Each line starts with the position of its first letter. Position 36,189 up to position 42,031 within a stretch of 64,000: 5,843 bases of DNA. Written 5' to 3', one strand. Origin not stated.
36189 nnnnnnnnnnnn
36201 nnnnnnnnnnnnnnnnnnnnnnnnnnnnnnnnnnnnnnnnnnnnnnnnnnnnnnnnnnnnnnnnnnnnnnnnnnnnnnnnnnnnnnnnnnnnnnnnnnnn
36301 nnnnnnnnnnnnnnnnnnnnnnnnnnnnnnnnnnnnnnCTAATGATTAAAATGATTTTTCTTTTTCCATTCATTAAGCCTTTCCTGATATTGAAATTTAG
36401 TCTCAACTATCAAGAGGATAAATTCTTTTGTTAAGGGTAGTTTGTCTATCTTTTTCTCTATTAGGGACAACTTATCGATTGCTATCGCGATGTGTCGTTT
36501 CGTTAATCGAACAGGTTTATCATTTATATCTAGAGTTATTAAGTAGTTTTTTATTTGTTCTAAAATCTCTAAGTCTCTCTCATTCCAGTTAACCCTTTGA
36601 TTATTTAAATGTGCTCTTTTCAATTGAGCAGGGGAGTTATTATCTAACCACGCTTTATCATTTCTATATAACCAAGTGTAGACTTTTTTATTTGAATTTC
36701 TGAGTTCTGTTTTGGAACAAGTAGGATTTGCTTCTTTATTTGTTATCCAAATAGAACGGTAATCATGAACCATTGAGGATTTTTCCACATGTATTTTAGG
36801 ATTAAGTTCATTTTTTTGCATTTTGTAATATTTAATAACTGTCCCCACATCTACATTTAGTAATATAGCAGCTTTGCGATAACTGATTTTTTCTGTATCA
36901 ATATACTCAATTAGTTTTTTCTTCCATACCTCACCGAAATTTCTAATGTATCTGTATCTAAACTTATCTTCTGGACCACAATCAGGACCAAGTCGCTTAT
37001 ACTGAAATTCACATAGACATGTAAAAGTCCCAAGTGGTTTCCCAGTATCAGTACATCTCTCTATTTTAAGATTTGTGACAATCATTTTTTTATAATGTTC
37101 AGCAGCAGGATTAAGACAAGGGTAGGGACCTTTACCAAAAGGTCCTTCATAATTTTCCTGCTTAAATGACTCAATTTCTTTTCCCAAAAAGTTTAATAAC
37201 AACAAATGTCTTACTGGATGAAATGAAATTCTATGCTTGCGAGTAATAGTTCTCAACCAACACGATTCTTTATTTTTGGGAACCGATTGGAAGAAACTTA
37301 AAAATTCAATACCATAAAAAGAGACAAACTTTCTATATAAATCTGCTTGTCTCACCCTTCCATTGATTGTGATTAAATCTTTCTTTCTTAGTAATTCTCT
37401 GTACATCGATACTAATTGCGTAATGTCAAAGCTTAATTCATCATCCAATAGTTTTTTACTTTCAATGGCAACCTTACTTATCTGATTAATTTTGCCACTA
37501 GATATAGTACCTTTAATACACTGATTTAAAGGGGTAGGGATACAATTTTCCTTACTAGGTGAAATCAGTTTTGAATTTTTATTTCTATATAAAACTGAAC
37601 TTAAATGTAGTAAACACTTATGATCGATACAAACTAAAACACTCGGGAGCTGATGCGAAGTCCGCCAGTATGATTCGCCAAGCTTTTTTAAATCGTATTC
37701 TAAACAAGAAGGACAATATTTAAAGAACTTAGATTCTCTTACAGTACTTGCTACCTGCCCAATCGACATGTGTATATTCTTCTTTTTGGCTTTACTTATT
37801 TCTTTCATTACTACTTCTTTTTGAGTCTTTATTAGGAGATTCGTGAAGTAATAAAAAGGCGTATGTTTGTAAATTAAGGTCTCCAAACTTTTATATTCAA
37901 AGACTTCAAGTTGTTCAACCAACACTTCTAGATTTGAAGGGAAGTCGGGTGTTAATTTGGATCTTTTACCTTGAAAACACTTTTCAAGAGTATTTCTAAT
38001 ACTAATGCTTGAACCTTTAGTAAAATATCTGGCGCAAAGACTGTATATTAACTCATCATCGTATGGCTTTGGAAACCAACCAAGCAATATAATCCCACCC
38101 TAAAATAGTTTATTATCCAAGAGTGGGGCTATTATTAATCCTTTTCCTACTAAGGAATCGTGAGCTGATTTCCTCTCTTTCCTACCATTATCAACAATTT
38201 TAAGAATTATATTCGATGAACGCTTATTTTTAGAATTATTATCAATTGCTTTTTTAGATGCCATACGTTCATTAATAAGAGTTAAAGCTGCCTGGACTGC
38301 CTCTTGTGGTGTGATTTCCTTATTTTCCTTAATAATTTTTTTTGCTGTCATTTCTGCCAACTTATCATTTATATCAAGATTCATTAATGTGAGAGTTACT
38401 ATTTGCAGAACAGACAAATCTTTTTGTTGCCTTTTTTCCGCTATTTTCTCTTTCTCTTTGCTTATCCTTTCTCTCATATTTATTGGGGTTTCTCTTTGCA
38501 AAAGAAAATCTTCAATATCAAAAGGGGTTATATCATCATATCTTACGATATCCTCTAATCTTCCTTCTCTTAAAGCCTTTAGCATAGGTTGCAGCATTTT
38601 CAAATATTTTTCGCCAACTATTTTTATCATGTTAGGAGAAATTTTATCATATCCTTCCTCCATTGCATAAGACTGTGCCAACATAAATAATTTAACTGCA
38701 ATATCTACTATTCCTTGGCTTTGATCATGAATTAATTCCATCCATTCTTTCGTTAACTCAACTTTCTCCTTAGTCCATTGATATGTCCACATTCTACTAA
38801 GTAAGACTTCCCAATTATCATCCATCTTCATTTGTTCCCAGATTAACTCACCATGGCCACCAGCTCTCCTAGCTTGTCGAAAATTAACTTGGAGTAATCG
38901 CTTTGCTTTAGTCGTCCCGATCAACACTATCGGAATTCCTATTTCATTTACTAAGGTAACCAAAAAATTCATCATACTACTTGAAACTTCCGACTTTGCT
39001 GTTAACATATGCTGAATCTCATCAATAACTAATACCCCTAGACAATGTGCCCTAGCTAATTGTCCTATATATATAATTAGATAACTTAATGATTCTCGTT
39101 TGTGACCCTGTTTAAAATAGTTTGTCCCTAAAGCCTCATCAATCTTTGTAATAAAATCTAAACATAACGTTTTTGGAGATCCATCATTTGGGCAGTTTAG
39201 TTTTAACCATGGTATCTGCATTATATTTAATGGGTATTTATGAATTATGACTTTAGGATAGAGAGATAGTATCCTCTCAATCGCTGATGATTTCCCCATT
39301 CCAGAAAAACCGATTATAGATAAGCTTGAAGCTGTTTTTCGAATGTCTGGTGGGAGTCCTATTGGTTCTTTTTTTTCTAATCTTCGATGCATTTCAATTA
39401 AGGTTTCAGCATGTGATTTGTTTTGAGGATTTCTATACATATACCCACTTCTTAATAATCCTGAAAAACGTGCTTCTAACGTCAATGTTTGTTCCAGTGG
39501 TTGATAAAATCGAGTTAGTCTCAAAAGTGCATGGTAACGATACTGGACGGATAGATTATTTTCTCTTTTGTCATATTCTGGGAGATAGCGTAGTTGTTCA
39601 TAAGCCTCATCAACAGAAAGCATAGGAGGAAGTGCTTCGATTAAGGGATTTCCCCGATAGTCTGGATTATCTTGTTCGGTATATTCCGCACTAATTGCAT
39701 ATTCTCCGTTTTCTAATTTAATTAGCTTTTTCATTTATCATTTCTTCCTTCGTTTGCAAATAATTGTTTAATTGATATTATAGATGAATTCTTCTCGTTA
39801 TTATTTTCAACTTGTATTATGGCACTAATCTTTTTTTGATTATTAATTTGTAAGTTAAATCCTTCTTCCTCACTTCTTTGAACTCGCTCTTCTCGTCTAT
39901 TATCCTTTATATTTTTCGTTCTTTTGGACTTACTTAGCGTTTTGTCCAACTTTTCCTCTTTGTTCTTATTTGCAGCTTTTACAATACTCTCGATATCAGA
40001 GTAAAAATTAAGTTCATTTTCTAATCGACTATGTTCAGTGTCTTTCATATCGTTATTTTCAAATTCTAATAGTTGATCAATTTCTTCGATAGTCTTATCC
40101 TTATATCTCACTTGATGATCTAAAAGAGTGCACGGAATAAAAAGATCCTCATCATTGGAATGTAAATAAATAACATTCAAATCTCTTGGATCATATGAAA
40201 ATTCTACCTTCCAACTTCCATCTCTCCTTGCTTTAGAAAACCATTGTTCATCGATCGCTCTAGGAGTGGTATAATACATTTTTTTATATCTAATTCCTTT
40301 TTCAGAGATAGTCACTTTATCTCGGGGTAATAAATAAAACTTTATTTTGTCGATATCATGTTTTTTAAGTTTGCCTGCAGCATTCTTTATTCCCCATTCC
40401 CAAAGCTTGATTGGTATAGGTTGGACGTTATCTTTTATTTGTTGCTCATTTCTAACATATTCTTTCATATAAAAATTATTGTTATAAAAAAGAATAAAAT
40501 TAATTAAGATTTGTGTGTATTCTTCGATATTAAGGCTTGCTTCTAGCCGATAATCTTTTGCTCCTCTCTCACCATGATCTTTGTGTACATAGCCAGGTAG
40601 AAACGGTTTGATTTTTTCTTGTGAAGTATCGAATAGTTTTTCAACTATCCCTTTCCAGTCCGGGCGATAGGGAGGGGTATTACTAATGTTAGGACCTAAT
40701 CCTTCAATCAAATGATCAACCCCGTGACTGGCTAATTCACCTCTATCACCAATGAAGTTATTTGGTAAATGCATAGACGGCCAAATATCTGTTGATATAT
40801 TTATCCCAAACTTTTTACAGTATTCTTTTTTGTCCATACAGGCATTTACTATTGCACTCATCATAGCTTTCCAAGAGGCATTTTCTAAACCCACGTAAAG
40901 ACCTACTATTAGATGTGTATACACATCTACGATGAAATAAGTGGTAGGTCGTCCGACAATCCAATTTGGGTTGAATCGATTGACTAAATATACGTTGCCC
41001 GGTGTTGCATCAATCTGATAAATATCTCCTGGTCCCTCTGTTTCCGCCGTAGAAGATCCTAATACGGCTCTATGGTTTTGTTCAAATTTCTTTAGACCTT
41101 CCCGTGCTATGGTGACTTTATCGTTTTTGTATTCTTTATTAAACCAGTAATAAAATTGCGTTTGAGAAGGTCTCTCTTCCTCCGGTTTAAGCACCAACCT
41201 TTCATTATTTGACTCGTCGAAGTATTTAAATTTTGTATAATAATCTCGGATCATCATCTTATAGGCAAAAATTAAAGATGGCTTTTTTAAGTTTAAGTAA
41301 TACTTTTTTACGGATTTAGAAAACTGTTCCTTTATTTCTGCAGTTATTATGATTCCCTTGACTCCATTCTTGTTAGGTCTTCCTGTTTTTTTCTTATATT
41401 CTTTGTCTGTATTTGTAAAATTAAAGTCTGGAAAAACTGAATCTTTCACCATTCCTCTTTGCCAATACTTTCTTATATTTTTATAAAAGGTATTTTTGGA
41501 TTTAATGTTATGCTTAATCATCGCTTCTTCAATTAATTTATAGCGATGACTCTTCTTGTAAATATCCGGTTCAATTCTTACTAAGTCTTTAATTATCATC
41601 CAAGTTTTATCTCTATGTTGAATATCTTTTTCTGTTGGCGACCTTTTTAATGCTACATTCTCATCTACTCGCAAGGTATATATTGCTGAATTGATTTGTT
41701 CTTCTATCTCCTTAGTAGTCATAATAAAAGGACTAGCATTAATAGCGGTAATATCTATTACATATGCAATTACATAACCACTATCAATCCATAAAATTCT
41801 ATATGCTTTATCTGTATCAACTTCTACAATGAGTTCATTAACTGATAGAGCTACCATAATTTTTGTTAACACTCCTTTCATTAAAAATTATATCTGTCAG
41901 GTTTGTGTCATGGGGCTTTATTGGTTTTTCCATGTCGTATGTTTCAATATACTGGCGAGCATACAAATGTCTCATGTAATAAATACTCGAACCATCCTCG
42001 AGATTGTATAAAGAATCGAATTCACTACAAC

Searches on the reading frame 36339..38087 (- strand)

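Call 6: search_protein_families(library=pfam, proteins=[window:36339-38087:-], max_evalue=0.01)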
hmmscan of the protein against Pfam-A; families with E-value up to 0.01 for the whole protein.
window:36339-38087:- (582 aa): 2 families
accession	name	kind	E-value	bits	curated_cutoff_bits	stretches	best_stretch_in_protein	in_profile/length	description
PF15978.11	TnsD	-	1.5e-99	333.8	32.4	1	210-557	5-355/355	Tn7-like transposition protein D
PF06527.16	TniQ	-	1.8e-18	68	27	1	5-160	3-142/142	TniQ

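Call 7: search_protein_families(library=padloc, proteins=[window:36339-38087:-], max_evalue=0.01)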
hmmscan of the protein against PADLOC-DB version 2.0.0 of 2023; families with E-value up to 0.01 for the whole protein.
window:36339-38087:- (582 aa): 2 families
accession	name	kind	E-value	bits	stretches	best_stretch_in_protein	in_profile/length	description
PDLC01616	TniQ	-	6.3e-18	63.7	1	5-160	3-126/126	CAS-I-F; associated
PDLC02149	TniQ_IB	-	1.3e-17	62.4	1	5-196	3-190/306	-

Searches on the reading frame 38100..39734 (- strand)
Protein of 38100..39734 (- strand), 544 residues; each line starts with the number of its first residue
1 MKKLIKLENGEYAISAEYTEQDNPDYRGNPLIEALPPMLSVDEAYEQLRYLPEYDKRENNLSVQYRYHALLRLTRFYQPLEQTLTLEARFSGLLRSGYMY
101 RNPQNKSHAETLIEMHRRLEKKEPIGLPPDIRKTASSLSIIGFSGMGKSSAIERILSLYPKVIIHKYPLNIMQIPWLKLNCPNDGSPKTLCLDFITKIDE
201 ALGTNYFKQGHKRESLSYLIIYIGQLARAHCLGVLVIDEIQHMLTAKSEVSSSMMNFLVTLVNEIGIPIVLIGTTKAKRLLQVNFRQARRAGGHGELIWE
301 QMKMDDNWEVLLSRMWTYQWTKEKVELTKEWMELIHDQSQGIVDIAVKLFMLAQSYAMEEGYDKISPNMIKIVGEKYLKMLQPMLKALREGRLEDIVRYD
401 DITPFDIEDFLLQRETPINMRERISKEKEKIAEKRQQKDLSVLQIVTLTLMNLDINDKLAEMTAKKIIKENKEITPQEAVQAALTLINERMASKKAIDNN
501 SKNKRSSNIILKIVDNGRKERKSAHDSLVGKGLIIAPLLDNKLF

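Call 6: search_protein_families(library=pfam, proteins=[window:38100-39734:-], max_evalue=0.01)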
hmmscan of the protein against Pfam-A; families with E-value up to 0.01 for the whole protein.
window:38100-39734:- (544 aa): 4 families
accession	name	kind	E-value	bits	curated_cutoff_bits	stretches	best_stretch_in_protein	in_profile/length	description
PF13401.12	AAA_22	-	3.3e-21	76.4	27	1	132-281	2-130/130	AAA domain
PF05621.17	TniB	-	1.9e-15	57.3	22.4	1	132-285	32-173/189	Bacterial TniB protein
PF00004.35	AAA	-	0.00012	23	21.2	1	141-290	4-122/131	ATPase family associated with various cellular activities (AAA)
PF13191.12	AAA_16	-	0.0097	16.8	32.6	0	135-263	24-160/167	AAA ATPase domain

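Call 7: search_protein_families(library=padloc, proteins=[window:38100-39734:-], max_evalue=0.01)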
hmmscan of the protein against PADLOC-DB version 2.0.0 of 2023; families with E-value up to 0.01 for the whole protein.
window:38100-39734:- (544 aa): 0 families

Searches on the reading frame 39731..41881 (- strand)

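Call 6: search_protein_families(library=pfam, proteins=[window:39731-41881:-], max_evalue=0.01)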
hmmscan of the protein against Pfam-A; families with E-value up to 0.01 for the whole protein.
window:39731-41881:- (716 aa): 1 family
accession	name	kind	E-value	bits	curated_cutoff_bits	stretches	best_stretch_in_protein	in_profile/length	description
PF09299.17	Mu-transpos_C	-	1.7e-06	28.4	21.7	1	517-582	4-59/61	Mu transposase, C-terminal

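Call 7: search_protein_families(library=padloc, proteins=[window:39731-41881:-], max_evalue=0.01)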
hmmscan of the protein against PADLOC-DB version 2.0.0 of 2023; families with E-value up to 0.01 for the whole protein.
window:39731-41881:- (716 aa): 0 families
